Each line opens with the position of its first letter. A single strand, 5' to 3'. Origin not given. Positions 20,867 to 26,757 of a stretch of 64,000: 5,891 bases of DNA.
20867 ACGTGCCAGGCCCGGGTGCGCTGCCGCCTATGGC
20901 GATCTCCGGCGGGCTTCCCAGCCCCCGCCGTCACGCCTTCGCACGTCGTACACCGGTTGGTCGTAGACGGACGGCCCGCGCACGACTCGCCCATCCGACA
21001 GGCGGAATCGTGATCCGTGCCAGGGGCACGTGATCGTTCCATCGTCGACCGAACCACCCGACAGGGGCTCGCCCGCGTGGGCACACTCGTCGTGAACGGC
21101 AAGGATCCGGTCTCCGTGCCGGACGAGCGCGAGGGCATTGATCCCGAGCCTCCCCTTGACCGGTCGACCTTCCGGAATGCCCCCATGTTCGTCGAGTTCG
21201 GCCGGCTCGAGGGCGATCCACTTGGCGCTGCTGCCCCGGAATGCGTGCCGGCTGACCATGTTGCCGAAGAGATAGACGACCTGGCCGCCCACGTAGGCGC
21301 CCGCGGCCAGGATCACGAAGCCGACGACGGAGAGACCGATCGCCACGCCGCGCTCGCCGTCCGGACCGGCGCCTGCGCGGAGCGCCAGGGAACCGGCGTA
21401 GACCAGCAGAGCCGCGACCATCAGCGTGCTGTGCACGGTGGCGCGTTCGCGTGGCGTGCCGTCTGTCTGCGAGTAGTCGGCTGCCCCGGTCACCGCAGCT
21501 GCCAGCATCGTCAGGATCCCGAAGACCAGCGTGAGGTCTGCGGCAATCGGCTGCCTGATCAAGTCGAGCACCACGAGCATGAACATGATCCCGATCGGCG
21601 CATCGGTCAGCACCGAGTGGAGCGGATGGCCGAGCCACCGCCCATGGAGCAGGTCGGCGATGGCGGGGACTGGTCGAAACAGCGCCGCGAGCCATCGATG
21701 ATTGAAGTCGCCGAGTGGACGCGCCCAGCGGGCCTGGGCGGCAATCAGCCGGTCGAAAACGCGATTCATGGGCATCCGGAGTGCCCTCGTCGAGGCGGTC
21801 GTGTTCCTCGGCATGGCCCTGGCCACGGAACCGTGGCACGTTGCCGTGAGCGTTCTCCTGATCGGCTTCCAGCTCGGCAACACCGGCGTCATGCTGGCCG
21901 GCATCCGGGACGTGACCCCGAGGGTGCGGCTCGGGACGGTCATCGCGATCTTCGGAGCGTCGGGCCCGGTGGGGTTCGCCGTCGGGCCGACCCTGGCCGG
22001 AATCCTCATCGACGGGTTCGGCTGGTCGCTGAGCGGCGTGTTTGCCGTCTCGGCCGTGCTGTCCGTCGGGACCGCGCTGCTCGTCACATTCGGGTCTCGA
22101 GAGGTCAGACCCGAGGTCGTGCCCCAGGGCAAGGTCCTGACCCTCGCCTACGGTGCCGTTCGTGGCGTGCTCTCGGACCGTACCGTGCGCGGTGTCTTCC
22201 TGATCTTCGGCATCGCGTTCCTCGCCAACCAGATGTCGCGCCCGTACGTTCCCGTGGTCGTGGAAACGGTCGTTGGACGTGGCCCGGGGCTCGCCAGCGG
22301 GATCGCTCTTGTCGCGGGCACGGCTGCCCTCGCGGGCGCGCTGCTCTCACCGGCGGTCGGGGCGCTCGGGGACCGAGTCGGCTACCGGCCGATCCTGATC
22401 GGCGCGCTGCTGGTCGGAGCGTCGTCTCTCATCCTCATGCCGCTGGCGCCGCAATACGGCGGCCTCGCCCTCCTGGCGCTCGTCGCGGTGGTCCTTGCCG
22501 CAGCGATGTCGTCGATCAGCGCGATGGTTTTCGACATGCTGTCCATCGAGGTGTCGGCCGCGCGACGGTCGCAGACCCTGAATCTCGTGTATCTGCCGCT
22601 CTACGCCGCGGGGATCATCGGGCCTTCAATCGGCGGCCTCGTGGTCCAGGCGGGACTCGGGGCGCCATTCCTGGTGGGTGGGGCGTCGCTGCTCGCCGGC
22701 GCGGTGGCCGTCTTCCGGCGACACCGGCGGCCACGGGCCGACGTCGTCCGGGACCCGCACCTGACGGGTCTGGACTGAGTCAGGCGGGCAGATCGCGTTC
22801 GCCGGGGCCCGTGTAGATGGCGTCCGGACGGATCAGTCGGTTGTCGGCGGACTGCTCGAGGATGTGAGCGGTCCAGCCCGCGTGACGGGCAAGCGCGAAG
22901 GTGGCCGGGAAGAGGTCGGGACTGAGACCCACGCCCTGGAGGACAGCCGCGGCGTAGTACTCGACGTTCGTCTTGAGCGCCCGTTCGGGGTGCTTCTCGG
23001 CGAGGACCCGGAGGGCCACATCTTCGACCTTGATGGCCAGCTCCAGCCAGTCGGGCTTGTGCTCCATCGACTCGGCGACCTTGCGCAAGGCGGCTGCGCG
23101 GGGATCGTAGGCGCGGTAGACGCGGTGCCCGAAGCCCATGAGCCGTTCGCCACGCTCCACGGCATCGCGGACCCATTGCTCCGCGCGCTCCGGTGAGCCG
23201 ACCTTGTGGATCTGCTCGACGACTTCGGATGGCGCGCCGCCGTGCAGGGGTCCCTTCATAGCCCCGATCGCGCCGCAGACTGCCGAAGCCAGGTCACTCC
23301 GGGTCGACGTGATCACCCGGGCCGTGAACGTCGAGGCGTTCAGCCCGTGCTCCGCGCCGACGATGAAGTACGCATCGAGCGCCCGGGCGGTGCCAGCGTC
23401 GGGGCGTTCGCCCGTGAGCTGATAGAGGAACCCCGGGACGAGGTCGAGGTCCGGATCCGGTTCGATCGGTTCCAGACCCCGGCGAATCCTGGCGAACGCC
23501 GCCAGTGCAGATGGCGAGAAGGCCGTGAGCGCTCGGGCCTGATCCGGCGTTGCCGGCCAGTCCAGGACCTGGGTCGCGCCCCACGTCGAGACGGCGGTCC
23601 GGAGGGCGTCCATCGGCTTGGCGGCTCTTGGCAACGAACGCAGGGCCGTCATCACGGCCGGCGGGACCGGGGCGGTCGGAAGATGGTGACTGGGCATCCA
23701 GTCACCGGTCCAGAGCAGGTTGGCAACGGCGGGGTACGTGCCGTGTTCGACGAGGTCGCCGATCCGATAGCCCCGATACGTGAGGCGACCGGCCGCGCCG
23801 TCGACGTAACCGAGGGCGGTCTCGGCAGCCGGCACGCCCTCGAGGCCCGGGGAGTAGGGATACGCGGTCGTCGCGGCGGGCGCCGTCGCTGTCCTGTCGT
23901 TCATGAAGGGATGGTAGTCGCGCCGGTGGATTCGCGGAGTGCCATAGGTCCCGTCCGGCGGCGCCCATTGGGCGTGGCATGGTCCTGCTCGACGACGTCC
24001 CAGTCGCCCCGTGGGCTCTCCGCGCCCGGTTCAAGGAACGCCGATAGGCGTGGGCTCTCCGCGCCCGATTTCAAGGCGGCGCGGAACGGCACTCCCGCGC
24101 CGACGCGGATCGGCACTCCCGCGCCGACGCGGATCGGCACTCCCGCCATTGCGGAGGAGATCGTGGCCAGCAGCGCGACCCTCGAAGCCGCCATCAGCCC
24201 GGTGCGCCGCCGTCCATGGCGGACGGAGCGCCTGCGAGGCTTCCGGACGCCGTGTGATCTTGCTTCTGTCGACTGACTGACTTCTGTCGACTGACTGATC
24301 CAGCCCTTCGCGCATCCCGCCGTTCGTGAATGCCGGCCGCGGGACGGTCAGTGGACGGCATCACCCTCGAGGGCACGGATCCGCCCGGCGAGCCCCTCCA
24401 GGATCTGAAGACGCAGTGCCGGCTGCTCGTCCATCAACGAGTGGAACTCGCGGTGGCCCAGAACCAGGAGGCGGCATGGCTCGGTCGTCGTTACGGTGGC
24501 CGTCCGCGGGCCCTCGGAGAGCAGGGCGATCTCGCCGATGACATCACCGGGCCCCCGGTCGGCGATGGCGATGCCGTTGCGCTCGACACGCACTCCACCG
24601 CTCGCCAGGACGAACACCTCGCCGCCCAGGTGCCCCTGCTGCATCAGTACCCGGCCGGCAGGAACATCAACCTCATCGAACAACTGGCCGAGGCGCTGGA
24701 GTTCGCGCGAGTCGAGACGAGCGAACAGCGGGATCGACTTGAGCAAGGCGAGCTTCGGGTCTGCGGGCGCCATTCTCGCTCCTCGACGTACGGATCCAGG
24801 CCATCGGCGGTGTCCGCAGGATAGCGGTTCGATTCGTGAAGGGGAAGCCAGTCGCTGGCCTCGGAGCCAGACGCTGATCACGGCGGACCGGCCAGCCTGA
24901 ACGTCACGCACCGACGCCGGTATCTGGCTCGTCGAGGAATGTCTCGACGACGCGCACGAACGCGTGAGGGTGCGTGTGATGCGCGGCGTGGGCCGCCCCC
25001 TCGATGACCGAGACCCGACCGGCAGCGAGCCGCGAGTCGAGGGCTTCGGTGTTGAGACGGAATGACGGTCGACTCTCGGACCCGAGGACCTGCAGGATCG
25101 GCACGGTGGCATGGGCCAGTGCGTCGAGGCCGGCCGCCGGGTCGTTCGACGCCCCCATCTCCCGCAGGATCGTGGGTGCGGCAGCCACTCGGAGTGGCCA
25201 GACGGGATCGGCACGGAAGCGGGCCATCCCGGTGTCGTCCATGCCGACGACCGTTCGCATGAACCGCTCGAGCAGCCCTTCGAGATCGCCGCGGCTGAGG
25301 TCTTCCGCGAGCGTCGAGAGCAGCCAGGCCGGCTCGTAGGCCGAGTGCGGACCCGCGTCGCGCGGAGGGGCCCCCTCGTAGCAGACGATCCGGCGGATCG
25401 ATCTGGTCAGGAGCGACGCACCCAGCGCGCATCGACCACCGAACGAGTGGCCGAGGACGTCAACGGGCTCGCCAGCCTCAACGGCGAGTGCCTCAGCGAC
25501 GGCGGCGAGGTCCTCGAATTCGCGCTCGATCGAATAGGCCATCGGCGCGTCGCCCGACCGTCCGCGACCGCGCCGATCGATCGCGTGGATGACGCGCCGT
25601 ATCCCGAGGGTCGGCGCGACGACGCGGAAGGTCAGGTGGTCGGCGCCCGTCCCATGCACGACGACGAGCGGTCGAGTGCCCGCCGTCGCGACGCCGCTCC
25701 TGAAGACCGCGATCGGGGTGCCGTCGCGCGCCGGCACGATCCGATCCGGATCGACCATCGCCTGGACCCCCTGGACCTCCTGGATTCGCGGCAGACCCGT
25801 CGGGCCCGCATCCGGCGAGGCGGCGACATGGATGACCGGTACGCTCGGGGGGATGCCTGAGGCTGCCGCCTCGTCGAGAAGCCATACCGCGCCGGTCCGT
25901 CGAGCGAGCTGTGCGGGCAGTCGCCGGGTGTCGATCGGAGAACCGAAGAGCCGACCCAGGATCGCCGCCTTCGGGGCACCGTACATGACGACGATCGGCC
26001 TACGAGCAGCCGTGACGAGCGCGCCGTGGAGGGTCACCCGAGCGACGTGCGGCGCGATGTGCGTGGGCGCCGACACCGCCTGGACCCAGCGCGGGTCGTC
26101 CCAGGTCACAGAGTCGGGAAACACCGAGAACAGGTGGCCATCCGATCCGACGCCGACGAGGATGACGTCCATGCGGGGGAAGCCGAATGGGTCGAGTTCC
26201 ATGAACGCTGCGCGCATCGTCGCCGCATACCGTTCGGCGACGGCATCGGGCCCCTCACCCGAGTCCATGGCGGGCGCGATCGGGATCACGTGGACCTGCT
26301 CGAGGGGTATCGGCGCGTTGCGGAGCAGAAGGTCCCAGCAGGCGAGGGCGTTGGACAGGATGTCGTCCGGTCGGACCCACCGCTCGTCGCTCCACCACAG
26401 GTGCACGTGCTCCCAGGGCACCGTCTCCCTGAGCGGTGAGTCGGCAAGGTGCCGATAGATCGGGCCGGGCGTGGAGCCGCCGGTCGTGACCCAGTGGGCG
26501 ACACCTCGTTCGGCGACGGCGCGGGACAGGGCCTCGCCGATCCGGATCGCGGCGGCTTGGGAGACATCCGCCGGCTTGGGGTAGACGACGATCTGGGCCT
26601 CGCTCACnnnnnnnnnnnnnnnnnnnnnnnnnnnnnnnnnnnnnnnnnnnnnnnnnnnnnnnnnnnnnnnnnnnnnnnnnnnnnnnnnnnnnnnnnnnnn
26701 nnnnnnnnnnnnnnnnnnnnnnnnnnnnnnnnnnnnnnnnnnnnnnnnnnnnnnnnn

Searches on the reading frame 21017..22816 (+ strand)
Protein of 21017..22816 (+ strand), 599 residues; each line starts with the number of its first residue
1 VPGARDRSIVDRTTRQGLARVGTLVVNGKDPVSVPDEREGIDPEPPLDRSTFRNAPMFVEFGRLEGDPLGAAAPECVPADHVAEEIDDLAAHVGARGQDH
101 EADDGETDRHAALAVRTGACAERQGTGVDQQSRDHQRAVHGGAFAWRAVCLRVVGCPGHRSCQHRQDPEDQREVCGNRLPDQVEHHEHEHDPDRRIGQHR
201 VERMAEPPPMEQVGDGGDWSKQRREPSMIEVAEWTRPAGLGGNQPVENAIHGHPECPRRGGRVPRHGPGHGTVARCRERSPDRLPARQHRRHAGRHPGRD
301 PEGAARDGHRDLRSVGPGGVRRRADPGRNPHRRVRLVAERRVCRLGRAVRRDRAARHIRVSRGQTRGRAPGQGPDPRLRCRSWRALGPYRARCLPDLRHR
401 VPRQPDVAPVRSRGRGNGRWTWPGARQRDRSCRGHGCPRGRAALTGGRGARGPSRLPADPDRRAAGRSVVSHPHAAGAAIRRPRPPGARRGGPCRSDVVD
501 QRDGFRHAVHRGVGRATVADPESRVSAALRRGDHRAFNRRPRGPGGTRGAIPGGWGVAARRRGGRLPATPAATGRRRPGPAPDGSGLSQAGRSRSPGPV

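Call 28: search_protein_families(library=pfam, max_evalue=0.00001, proteins=[window:21017-22816:+])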
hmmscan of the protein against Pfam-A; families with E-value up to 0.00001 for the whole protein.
window:21017-22816:+ (599 aa): 0 families

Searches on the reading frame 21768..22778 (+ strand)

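Call 26: search_protein_families(library=pfam, max_evalue=0.00001, proteins=[window:21768-22778:+])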
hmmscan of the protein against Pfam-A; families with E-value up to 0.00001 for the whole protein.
window:21768-22778:+ (336 aa): 1 family
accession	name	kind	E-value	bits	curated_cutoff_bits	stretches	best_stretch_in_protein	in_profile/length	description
PF07690.21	MFS_1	-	1.3e-24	87.2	33.4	2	143-323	1-178/347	Major Facilitator Superfamily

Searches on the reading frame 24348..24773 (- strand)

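Call 26: search_protein_families(library=pfam, max_evalue=0.00001, proteins=[window:24348-24773:-])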
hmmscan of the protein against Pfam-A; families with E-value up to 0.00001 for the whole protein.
window:24348-24773:- (141 aa): 1 family
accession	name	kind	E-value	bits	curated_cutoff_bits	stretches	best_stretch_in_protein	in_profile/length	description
PF00027.35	cNMP_binding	-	2.6e-18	66.2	27.5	1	35-116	2-88/89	Cyclic nucleotide-binding domain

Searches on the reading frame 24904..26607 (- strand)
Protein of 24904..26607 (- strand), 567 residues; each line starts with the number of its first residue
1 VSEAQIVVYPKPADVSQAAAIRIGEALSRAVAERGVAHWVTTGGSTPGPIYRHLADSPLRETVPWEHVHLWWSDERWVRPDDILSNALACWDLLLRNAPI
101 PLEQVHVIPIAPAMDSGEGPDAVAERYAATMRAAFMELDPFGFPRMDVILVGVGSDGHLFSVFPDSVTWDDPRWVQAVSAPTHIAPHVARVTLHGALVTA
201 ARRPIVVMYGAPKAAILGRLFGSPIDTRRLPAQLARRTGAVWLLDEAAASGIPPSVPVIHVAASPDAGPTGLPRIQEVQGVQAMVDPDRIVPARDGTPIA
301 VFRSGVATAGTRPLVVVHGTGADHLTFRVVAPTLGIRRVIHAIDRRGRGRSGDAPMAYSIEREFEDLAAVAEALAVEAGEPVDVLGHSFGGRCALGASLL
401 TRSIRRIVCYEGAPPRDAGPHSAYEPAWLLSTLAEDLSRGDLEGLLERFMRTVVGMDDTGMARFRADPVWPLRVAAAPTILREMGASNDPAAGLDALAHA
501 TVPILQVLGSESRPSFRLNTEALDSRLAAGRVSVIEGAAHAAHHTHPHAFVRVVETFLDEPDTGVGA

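Call 26: search_protein_families(library=pfam, max_evalue=0.00001, proteins=[window:24904-26607:-])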
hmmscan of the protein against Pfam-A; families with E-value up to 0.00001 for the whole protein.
window:24904-26607:- (567 aa): 4 families
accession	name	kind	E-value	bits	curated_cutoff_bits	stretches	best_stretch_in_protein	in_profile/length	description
PF01182.26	Glucosamine_iso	-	1.9e-47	162.5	27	1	11-238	2-220/225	Glucosamine-6-phosphate isomerases/6-phosphogluconolactonase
PF12697.13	Abhydrolase_6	-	3.4e-16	61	26.3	1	314-552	1-216/217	Alpha/beta hydrolase family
PF00561.26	Abhydrolase_1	-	3e-08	34.1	25.8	1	313-458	2-152/245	alpha/beta hydrolase fold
PF12146.15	Hydrolase_4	-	5.7e-07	29.5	27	1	314-542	7-234/239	Serine aminopeptidase, S33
